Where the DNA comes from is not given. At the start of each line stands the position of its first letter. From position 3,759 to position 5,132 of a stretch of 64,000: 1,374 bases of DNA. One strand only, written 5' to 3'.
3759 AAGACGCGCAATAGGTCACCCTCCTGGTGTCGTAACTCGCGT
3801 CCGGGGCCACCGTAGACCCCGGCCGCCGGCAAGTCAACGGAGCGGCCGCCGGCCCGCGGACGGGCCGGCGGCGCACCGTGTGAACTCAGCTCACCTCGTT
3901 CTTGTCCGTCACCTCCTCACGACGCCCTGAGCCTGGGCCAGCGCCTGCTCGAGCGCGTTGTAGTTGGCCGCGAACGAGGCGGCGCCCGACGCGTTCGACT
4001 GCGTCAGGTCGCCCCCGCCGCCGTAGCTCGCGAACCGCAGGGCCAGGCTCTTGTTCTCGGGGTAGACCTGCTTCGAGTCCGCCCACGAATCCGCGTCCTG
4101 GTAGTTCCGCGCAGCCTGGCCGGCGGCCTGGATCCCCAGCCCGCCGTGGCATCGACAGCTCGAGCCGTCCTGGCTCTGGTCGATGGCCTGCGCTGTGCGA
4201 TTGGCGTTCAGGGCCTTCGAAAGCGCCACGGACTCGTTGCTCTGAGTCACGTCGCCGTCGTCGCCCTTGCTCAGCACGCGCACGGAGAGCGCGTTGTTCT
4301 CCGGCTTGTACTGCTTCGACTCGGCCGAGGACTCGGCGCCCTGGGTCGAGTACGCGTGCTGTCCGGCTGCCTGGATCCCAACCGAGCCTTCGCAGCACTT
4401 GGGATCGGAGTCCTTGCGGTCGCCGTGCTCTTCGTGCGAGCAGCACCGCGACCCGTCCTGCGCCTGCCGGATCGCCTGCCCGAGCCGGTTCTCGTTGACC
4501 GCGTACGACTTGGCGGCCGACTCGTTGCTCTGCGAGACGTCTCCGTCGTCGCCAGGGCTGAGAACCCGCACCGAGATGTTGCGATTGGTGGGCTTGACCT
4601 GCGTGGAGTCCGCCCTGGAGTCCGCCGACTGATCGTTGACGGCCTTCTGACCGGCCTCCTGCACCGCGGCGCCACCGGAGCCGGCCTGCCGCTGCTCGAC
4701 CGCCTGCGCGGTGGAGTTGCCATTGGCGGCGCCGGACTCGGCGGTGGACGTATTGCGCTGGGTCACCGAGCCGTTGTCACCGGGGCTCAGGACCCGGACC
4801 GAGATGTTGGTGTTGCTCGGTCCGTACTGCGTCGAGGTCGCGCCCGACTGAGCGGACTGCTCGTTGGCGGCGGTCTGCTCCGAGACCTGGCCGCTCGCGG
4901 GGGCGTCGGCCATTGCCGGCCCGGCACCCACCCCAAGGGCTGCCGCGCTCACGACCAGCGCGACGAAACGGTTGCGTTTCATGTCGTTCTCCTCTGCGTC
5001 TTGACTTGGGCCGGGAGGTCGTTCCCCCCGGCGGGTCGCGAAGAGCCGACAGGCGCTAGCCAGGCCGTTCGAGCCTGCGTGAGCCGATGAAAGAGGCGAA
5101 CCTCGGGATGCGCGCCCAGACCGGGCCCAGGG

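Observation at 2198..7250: Candidate undescribed cell-surface system: membrane-tethered sigma factor head-to-head with an operon of three exported proteins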

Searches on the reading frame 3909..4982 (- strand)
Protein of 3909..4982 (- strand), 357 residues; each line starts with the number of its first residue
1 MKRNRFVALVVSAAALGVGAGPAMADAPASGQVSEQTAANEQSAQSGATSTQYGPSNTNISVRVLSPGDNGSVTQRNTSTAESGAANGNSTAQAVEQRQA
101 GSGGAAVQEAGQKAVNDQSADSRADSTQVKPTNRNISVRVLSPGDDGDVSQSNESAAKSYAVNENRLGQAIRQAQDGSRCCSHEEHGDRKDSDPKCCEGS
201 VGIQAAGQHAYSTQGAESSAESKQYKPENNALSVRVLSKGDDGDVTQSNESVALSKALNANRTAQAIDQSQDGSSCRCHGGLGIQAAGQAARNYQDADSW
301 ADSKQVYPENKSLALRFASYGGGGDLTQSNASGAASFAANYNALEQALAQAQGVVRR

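Call 3: search_protein_families(library=pfam, proteins=[window:3909-4982:-], max_evalue=1)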
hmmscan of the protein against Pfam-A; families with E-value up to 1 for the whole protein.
window:3909-4982:- (357 aa): 3 families
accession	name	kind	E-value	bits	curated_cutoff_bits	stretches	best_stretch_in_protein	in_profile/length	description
PF01353.27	GFP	-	0.00027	21.4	22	0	221-273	30-82/169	Green fluorescent protein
PF25796.1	BREX_BrxC_4th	-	0.13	12.2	27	0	124-159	40-75/173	BREX ATP-binding protein BrxC 4th domain with six-stranded beta sheet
PF23504.1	YodE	-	0.42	10.7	27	0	237-252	8-23/48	YodE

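Call 4: search_protein_families(library=ncbifam, proteins=[window:3909-4982:-], max_evalue=1)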
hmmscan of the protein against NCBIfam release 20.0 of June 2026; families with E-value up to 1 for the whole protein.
window:3909-4982:- (357 aa): 0 families

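Call 6: find_homologous_proteins(query=window:3909-4982:-, max_evalue=0.001)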
Query window:3909-4982:- (357 aa): 482 proteins with E <= 0.001 among 8000 candidates; the best 120 are listed.
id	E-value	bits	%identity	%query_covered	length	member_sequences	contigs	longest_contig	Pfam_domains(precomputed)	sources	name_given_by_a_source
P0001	4.0e-215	731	99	100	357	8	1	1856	-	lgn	-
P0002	1.6e-153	529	45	90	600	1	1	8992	PF11720.13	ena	-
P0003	4.5e-153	527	74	100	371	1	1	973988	-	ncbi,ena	-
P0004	3.2e-134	466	46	89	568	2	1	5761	-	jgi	jgi:hypothetical protein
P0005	1.7e-128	447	62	100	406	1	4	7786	-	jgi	jgi:hypothetical protein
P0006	5.8e-125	435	44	90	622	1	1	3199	-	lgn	-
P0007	1.4e-123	431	49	89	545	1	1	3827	-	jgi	jgi:ribosomal protein S4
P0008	4.1e-123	429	46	85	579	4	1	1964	-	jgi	jgi:hypothetical protein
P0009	7.8e-121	422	65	100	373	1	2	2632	-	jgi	jgi:hypothetical protein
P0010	3.4e-120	419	63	100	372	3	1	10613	-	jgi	jgi:hypothetical protein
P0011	1.3e-119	417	62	100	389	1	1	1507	-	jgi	jgi:hypothetical protein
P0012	1.5e-119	417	65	99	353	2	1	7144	-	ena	-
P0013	7.6e-119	415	42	90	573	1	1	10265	PF11720.13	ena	-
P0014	1.5e-117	411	65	99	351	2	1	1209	-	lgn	-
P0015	3.1e-117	410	48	90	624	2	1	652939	-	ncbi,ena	-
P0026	1.8e-111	391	60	98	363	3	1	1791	-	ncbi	-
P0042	6.7e-108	379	44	89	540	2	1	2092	PF11720.13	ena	-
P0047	7.1e-107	376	47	89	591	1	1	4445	-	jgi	jgi:hypothetical protein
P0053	3.5e-105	370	60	99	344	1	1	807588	-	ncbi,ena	-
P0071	3.1e-100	354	46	90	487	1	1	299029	-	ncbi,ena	-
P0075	2.5e-98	348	47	90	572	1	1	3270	PF11720.13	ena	-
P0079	3.3e-97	344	48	90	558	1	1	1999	PF11720.13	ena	-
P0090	5.7e-94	333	47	89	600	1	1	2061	-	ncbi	-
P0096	1.5e-92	329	44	96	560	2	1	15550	PF11720.13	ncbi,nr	ncbi:MAG TPA: hypothetical protein VL264_01065 [Gaiella sp.]|nr:hypothetical protein [Gaiella sp.]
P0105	2.1e-90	322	49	94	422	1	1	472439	-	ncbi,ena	-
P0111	1.3e-88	316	46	89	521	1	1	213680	-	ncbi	-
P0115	2.2e-88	315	43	99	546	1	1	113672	PF11720.13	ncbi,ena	-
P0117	5.3e-88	314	44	99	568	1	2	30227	PF11720.13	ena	-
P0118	5.4e-88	314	44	97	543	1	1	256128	-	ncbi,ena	-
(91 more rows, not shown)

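Call 7: find_encoding_contigs(protein=P0003, flank=8000, max_places=3)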
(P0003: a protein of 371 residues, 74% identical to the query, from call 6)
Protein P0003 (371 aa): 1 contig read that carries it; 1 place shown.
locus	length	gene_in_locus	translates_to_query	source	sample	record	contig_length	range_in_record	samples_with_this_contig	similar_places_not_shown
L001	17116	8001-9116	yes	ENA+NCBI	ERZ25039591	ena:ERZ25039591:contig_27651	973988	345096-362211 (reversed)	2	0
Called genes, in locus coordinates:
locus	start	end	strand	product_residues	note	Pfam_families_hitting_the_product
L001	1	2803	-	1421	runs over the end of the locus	PF00364:Biotin_lipoyl, PF00364:Biotin_lipoyl, PF25917:BSH_RND (weak), PF02817:E3_binding, PF00198:2-oxoacid_dh, PF00676:E1_dh, PF02779:Transket_pyr, PF16870:OxoGdeHyase_C, +3 more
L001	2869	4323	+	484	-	PF01565:FAD_binding_4, PF02913:FAD-oxidase_C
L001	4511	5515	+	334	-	PF00753:Lactamase_B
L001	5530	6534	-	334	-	PF04542:Sigma70_r2, PF04539:Sigma70_r3 (faint), PF08281:Sigma70_r4_2 (weak), PF04545:Sigma70_r4, PF05534:HicB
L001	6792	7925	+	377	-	-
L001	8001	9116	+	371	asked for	-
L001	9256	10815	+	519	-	-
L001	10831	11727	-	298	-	PF02219:MTHFR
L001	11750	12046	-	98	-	-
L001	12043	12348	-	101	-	-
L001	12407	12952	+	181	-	PF03473:MOSC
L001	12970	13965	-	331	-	PF13353:Fer4_12, PF04055:Radical_SAM, PF06463:Mob_synth_C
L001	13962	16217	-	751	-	PF00384:Molybdopterin, PF01568:Molydop_binding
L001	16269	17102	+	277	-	PF01966:HD (weak)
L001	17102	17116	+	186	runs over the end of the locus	PF13302:Acetyltransf_3, PF00583:Acetyltransf_1 (weak)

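Call 8: find_encoding_contigs(protein=P0053, flank=8000, max_places=3)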
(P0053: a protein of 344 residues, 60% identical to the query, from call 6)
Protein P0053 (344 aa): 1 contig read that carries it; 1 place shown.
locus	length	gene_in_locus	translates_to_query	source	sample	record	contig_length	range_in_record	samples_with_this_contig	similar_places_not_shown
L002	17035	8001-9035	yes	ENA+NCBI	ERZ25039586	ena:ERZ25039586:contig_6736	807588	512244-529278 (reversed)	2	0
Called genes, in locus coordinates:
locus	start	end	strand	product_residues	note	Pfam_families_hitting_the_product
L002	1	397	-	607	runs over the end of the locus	PF03460:NIR_SIR_ferr, PF01077:NIR_SIR, PF03460:NIR_SIR_ferr, PF01077:NIR_SIR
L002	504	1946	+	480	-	PF01425:Amidase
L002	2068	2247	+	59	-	-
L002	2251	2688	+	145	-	PF01850:PIN, PF13470:PIN_3 (weak)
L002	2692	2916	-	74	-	-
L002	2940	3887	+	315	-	PF02423:OCD_Mu_crystall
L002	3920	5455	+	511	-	PF11832:DUF3352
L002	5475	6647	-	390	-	PF04542:Sigma70_r2, PF04539:Sigma70_r3 (weak), PF04545:Sigma70_r4, PF08281:Sigma70_r4_2 (weak), PF05534:HicB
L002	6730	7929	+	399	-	-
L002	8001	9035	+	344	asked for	-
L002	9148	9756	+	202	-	-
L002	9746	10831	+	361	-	-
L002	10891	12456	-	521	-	PF01039:Carboxyl_trans, PF03255:ACCA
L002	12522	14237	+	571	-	PF01946:Thi4 (weak), PF07992:Pyr_redox_2, PF12831:FAD_oxidored, PF13738:Pyr_redox_3, PF00070:Pyr_redox (weak)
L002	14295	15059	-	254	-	-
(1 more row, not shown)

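Call 9: find_encoding_contigs(protein=P0015, flank=8000, max_places=2)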
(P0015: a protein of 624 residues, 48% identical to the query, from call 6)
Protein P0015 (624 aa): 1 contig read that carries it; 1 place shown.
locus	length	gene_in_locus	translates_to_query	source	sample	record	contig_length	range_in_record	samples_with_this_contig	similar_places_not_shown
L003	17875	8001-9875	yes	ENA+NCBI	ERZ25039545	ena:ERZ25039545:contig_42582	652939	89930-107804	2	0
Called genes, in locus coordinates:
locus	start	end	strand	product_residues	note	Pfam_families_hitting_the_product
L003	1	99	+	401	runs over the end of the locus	PF03928:HbpS-like, PF13185:GAF_2 (faint), PF07883:Cupin_2 (faint), PF03928:HbpS-like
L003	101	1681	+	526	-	PF08450:SGL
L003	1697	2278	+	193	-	PF00578:AhpC-TSA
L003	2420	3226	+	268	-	PF00353:HemolysinCabind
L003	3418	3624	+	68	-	-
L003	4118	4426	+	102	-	-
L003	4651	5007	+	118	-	PF11964:SpoIIAA-like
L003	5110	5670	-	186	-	PF15919:HicB_lk_antitox (weak), PF15970:HicB-like_2 (weak), PF05534:HicB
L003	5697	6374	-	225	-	PF04542:Sigma70_r2, PF04539:Sigma70_r3 (weak), PF08281:Sigma70_r4_2, PF04545:Sigma70_r4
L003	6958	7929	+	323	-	-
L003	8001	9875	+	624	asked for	-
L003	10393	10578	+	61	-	-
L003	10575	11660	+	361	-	-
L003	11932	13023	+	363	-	PF06224:AlkZ-like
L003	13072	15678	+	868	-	PF13191:AAA_16, PF13401:AAA_22 (faint), PF00196:GerE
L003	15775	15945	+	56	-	-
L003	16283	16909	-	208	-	-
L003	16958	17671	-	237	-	-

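Call 10: find_encoding_contigs(protein=P0105, flank=8000, max_places=2)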
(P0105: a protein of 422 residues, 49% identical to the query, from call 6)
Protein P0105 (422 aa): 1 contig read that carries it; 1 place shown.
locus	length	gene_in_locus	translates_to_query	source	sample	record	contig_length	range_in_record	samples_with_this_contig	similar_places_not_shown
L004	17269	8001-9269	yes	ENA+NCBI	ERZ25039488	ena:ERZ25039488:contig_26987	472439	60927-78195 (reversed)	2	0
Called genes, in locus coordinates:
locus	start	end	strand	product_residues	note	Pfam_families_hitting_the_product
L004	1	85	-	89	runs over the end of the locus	-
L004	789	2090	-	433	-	PF01565:FAD_binding_4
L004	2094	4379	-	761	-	PF13450:NAD_binding_8 (weak)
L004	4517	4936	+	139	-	PF04075:F420H2_quin_red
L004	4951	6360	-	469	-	PF04542:Sigma70_r2, PF04539:Sigma70_r3 (faint), PF07638:Sigma70_ECF (faint), PF04545:Sigma70_r4, PF08281:Sigma70_r4_2 (weak), PF21748:UPF0150 (weak), PF05534:HicB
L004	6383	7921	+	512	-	-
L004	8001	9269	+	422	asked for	-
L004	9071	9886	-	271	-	-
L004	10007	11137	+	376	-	-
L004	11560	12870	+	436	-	PF00082:Peptidase_S8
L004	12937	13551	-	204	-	PF04069:OpuAC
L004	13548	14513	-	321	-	PF00528:BPD_transp_1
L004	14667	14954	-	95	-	PF00528:BPD_transp_1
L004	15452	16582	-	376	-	PF00005:ABC_tran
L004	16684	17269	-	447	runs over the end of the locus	PF00082:Peptidase_S8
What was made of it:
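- On SigB/SigF/SigG sigma factors (TIGR02980): Region 3 is present in most relatives (calls 7-10).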

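Call 11: find_encoding_contigs(protein=P0118, flank=8000, max_places=2)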
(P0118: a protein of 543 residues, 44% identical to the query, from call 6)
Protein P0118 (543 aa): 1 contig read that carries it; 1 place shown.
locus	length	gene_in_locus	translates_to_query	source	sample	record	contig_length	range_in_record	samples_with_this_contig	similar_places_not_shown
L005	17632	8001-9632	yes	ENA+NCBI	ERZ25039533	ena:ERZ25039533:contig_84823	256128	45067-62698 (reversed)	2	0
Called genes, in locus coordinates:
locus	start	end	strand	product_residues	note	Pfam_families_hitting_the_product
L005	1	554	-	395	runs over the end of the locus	PF00083:Sugar_tr, PF07690:MFS_1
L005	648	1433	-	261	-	-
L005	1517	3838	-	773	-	PF03176:MMPL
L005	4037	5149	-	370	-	PF06224:AlkZ-like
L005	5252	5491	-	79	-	-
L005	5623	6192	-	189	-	PF04542:Sigma70_r2, PF08281:Sigma70_r4_2, PF04545:Sigma70_r4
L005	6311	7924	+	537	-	-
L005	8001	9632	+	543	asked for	-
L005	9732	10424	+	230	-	-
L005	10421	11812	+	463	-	-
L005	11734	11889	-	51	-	-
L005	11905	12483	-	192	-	-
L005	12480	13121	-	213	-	PF05724:TPMT, PF13489:Methyltransf_23, PF03848:TehB, PF05175:MTS (weak), PF13847:Methyltransf_31, PF08241:Methyltransf_11, PF08242:Methyltransf_12, PF13649:Methyltransf_25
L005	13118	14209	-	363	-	PF01636:APH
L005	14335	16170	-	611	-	PF00009:GTP_EFTU, PF01926:MMR_HSR1 (weak), PF22042:EF-G_D2, PF03144:GTP_EFTU_D2, PF00679:EFG_C, PF21018:BipA_C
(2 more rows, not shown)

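Call 16: search_solved_structures(query=A1, max_evalue=10, show_alignments=2)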
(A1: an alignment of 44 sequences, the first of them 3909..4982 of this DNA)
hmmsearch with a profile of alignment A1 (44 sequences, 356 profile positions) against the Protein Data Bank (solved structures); distinct sequences matched with E-value up to 10: 1.
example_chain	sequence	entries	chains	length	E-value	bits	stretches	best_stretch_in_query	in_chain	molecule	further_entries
6cmk_B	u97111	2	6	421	1.4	11.2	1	1-29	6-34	AztD protein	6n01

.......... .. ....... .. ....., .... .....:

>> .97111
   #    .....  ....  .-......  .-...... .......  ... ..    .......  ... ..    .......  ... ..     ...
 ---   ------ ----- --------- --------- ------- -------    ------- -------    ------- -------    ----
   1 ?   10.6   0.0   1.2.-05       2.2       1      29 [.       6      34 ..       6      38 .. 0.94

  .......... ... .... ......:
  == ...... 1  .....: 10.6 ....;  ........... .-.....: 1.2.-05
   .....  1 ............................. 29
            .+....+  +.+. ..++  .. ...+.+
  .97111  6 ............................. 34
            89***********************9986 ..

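Call 22: find_related_loci(query=A1, collection=genome_contigs, flank=7000)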
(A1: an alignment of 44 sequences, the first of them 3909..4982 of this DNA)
Query A1 (357 aa) in genome_contigs; peptide patterns used: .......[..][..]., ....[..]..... (x = any residue, [..] = any of these).
166 stretches matched a pattern; 159 encode a relative of the query (tblastn E <= 1e-3); the best 80 are kept; 80 distinct loci.
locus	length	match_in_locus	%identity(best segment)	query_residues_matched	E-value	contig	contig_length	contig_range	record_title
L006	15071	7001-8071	100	1-357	0e+0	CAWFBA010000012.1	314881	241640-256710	MAG: uncultured Thermoleophilaceae bacterium isolate MFD09267.bin.2.304 genome assembly, contig: contig_78534, whole gen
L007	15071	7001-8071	91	1-357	0e+0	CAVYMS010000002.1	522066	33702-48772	MAG: uncultured Thermoleophilaceae bacterium isolate MFD05747.bin.2.210 genome assembly, contig: contig_16163, whole gen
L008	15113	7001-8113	74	1-357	5e-165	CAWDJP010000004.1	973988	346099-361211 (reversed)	MAG: uncultured Thermoleophilaceae bacterium isolate MFD09267.bin.2.205 genome assembly, contig: contig_27651, whole gen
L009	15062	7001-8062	62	1-357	8e-128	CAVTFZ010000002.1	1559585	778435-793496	MAG: uncultured Thermoleophilaceae bacterium isolate MFD09212.bin.2.4 genome assembly, contig: contig_16406, whole genom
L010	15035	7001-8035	60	1-357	3e-120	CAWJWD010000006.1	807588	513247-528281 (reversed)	MAG: uncultured Thermoleophilaceae bacterium isolate MFD09206.bin.2.141 genome assembly, contig: contig_6736, whole geno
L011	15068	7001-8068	60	3-353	5e-119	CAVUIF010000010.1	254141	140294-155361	MAG: uncultured Thermoleophilaceae bacterium isolate MFD02360.bin.2.177 genome assembly, contig: contig_9580, whole geno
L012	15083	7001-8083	58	3-354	2e-116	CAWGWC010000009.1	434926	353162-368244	MAG: uncultured Thermoleophilaceae bacterium isolate MFD02360.bin.1.334 genome assembly, contig: contig_19638, whole gen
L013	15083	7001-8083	59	3-354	5e-116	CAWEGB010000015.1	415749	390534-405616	MAG: uncultured Thermoleophilaceae bacterium isolate MFD04850.bin.1.52 genome assembly, contig: contig_8270, whole genom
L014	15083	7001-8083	58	3-354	5e-115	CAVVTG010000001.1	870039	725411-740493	MAG: uncultured Thermoleophilaceae bacterium isolate MFD02840.bin.1.13 genome assembly, contig: contig_10411, whole geno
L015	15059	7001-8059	55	1-353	1e-105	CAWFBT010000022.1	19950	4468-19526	MAG: uncultured Thermoleophilaceae bacterium isolate MFD02360.bin.1.63 genome assembly, contig: contig_53244, whole geno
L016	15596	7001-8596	54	3-352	2e-105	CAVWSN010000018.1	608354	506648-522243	MAG: uncultured Thermoleophilaceae bacterium isolate MFD05454.bin.2.130 genome assembly, contig: contig_21996, whole gen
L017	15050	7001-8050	56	1-353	1e-103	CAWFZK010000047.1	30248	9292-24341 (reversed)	MAG: uncultured Thermoleophilaceae bacterium isolate MFD09267.bin.2.21 genome assembly, contig: contig_99404, whole geno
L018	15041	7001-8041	56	1-353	3e-103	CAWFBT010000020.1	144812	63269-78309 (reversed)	MAG: uncultured Thermoleophilaceae bacterium isolate MFD02360.bin.1.63 genome assembly, contig: contig_48668, whole geno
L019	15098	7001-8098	55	1-356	7e-102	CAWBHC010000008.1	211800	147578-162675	MAG: uncultured Thermoleophilaceae bacterium isolate MFD06229.bin.4.101 genome assembly, contig: contig_34394, whole gen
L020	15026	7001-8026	55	3-353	2e-94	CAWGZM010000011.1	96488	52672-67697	MAG: uncultured Thermoleophilaceae bacterium isolate MFD02360.bin.3.220 genome assembly, contig: contig_50176, whole gen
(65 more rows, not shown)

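Call 24: predict_structure(alignment_id=A1)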
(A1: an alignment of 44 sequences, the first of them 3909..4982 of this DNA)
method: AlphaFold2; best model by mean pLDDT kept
length: 357 residues; sequences in the alignment: 44
mean_pLDDT: 54.7   pTM: 0.39
mean pLDDT of the five models: 54.7, 49.8, 39.3, 39.2, 37.5
residues with pLDDT >= 90: 0; 70-90: 19; 50-70: 222; < 50: 116
segments of 3 or more residues with pLDDT < 50: 1-28, 46-48, 50-69, 74-76, 134-138, 140-143, 190-193, 231-239, 310-320, 322-324, 354-357
pLDDT, mean of each block of 10 residues (from residue 1): 41 41 44 58 49 46 43 52 59 61 59 66 59 49 51 61 66 61 51 50 68 66 57 48 55 64 65 53 63 62 52 43 50 52 56 45
secondary structure, 60 per line:
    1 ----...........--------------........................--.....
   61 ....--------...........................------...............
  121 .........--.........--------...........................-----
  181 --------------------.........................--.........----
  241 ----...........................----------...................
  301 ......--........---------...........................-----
elements in order: H5-15 E30-53 E56-64 E73-99 E106-129 E132-140 E149-175 E201-225 E228-236 E245-271 E282-306 E309-316 E326-352
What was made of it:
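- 3909..4982 (-): Protein A, the secreted major repeat protein. It has a signal peptide and four repeats of 76-96 aa. Motif copies lie at 4758-4814, 4530-4586, 4242-4298 and 3999-4055. A CC...CC insert lies at 4392-4445 and a CxC at 4149-4157. AF2 predicts all-beta at pLDDT 54.7 (call 24).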
